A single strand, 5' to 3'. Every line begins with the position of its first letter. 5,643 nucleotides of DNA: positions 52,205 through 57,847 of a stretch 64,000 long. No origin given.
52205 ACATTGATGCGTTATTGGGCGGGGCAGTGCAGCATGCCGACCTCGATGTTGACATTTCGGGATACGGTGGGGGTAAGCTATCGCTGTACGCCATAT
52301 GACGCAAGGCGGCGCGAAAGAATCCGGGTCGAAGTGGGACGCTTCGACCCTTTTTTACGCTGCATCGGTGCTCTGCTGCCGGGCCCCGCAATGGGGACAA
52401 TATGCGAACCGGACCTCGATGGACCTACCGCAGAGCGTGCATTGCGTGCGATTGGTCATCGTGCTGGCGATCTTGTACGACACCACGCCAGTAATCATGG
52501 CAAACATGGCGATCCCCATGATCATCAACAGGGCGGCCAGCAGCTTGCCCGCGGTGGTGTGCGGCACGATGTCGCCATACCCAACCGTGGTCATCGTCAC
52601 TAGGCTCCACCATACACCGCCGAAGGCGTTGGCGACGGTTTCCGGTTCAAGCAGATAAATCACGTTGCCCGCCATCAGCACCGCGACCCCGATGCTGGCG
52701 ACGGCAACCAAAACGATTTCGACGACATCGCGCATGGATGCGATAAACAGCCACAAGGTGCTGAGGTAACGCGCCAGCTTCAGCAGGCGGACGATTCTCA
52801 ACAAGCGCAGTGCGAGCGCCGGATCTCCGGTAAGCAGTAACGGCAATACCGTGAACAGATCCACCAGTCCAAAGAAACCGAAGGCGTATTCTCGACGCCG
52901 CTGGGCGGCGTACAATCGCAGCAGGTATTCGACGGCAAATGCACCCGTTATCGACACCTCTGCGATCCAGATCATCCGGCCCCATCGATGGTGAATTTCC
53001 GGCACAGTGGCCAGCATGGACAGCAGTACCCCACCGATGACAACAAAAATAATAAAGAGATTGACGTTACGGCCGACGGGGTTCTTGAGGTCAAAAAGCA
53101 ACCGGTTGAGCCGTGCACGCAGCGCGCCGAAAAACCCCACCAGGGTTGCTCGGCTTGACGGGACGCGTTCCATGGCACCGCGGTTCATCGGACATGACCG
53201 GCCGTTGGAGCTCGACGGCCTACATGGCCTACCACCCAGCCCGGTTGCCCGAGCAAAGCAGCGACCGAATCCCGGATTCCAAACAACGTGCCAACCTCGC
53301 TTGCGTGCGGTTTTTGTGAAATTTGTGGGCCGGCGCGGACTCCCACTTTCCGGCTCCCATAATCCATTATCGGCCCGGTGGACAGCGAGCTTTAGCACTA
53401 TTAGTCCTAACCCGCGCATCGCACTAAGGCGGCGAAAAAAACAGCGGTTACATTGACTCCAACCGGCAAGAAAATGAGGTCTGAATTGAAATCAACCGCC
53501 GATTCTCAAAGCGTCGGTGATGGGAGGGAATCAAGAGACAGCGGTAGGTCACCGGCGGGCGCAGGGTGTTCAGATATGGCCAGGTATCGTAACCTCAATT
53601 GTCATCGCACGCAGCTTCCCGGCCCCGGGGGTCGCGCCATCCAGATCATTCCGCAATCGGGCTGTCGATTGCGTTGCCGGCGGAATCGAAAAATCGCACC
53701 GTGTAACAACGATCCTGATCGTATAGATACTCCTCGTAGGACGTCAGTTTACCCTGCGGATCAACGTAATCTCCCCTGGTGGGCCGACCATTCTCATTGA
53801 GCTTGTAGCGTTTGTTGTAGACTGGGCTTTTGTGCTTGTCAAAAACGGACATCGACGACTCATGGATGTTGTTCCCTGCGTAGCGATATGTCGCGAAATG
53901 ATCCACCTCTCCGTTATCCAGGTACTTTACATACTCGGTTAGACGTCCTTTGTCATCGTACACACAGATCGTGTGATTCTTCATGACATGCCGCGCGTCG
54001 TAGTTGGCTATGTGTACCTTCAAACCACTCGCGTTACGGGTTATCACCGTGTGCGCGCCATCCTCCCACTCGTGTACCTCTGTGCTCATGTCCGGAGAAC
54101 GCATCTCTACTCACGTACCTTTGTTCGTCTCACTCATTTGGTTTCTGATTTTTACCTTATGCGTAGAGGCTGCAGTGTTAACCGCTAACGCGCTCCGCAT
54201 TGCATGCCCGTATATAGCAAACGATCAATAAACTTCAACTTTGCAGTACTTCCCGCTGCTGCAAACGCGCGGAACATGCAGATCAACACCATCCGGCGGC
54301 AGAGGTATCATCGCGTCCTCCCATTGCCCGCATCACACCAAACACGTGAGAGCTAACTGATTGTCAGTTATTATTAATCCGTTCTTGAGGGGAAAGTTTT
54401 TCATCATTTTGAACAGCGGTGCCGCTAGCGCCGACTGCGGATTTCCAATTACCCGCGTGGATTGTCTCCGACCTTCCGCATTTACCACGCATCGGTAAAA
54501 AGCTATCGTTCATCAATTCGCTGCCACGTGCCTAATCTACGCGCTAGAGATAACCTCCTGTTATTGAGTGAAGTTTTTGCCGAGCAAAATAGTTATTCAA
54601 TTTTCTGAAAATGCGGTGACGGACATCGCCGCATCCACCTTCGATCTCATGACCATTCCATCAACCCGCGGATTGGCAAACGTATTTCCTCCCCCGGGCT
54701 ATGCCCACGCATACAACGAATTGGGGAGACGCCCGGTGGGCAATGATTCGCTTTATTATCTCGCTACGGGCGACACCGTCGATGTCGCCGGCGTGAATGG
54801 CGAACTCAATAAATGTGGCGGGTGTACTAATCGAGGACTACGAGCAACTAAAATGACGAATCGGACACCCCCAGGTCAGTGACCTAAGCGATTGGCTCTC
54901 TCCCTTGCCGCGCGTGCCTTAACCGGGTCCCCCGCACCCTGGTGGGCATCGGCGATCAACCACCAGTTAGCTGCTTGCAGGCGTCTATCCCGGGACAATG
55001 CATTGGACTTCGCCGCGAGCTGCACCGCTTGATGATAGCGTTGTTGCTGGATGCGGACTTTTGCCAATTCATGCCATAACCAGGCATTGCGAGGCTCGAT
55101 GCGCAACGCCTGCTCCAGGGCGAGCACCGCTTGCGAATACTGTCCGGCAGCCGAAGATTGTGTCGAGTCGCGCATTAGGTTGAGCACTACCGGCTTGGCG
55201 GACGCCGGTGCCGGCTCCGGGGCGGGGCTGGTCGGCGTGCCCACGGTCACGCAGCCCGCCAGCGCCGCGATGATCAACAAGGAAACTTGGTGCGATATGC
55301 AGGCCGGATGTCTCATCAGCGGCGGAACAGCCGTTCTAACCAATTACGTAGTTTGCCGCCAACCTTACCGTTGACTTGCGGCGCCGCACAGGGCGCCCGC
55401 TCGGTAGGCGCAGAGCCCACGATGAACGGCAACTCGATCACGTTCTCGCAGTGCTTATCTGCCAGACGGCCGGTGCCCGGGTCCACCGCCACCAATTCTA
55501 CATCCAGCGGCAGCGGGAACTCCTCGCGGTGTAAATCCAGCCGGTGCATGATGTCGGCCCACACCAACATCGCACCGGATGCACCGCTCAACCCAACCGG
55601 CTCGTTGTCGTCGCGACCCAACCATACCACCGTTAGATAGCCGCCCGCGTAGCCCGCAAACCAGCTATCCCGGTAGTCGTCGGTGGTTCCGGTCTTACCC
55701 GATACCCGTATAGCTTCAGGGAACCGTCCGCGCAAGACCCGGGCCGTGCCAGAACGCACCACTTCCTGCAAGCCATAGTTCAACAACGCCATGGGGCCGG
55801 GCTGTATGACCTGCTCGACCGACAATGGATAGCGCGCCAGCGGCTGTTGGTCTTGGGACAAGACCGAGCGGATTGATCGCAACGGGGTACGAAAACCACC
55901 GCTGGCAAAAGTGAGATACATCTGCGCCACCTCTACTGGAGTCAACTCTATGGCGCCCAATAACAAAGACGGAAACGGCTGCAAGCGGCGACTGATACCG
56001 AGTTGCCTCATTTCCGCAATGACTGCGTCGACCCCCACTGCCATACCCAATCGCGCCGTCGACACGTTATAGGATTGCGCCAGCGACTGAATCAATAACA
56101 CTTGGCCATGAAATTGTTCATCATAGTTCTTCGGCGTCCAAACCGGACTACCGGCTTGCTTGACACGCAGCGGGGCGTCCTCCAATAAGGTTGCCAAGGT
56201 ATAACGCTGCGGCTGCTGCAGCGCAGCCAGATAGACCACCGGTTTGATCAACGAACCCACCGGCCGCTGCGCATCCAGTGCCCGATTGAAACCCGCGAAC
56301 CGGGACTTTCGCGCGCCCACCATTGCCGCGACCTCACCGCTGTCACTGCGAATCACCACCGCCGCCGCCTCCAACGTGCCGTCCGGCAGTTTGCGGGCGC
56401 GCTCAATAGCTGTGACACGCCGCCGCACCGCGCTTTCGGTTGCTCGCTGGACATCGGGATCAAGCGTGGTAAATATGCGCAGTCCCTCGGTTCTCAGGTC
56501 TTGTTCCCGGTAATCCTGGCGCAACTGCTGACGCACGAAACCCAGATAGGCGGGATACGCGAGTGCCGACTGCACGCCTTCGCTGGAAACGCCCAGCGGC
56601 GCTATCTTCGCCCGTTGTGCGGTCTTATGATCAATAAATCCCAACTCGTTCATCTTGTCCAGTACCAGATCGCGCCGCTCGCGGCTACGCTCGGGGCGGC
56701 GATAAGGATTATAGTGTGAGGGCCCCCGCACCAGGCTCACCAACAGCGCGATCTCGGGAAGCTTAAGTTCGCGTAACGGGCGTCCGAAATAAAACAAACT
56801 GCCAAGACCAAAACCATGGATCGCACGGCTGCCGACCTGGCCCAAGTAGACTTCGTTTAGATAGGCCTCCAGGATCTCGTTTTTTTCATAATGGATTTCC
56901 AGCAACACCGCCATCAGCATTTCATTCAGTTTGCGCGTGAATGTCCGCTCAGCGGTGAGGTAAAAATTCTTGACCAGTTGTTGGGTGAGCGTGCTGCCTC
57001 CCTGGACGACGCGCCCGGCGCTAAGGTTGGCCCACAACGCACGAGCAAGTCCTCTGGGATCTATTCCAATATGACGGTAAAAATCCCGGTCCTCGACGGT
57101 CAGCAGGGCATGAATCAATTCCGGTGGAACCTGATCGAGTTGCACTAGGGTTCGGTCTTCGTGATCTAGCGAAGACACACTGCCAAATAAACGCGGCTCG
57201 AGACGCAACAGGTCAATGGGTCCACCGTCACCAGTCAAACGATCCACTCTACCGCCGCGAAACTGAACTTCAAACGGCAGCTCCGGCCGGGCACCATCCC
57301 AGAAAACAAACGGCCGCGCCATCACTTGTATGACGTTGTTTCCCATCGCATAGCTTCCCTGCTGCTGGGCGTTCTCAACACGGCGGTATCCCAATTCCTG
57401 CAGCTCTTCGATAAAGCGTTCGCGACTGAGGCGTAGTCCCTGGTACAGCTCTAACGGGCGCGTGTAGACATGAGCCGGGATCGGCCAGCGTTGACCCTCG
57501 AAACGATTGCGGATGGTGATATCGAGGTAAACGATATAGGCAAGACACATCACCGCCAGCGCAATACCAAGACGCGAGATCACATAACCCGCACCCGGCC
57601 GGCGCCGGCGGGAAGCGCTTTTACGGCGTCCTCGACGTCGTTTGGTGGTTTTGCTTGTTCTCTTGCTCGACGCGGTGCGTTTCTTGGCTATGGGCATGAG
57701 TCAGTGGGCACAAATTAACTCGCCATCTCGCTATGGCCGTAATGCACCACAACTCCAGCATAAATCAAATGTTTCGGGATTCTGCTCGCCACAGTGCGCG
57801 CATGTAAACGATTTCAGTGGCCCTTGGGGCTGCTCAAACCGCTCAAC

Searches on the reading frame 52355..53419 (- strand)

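Call 64: search_protein_families(library=pfam, proteins=[window:52355-53419:-], max_evalue=0.001)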
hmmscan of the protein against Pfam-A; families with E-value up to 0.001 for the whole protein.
window:52355-53419:- (354 aa): 3 families
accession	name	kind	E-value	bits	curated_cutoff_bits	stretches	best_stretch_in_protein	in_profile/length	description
PF00520.37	Ion_trans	-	1.1e-22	80.9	25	1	119-319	4-235/241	Ion transport protein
PF07885.22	Ion_trans_2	-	3.5e-17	62.5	22.5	1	245-313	4-73/79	Ion channel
PF17032.10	Zn_ribbon_15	-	0.0009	20.4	28.9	0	322-345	50-73/73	zinc-ribbon family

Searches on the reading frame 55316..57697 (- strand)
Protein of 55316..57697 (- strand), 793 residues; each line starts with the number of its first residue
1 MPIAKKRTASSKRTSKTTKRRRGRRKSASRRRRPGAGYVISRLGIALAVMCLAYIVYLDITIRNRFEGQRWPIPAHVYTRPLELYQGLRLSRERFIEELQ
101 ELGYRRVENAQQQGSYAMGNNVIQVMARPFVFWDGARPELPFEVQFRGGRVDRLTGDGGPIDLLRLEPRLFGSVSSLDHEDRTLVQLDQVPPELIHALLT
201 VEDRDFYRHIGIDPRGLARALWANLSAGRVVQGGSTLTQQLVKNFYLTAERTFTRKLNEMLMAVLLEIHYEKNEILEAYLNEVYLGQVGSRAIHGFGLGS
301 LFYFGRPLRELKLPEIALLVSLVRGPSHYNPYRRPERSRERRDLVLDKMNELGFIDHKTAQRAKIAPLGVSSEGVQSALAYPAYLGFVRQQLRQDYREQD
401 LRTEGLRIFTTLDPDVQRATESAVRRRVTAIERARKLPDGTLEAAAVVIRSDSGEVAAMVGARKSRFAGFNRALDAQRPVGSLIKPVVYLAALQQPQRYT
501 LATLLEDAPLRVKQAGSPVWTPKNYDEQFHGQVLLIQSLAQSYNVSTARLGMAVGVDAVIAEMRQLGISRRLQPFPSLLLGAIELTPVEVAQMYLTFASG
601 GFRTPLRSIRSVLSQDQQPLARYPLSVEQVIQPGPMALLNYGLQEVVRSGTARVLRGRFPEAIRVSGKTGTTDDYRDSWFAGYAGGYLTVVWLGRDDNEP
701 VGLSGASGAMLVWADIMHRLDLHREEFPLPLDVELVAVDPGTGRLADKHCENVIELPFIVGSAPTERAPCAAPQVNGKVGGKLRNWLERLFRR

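Call 64: search_protein_families(library=pfam, proteins=[window:55316-57697:-], max_evalue=0.001)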
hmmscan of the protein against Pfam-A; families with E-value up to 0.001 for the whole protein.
window:55316-57697:- (793 aa): 5 families
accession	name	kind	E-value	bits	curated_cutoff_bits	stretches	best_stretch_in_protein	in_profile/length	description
PF00912.28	Transgly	-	3.1e-62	209.6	27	1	176-349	7-177/178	Transglycosylase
PF14814.11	UB2H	-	1.1e-21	77.1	27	1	84-166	1-85/85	Bifunctional transglycosylase second domain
PF00905.27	Transpeptidase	-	1.5e-20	74.1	22.1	1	445-684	2-265/299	Penicillin binding protein transpeptidase domain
PF13354.11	Beta-lactamase2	-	0.00029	20.7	22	0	475-675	18-193/214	Beta-lactamase enzyme family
PF17757.6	UvrB_inter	-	0.00051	20.5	22.9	0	82-127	1-46/91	UvrB interaction domain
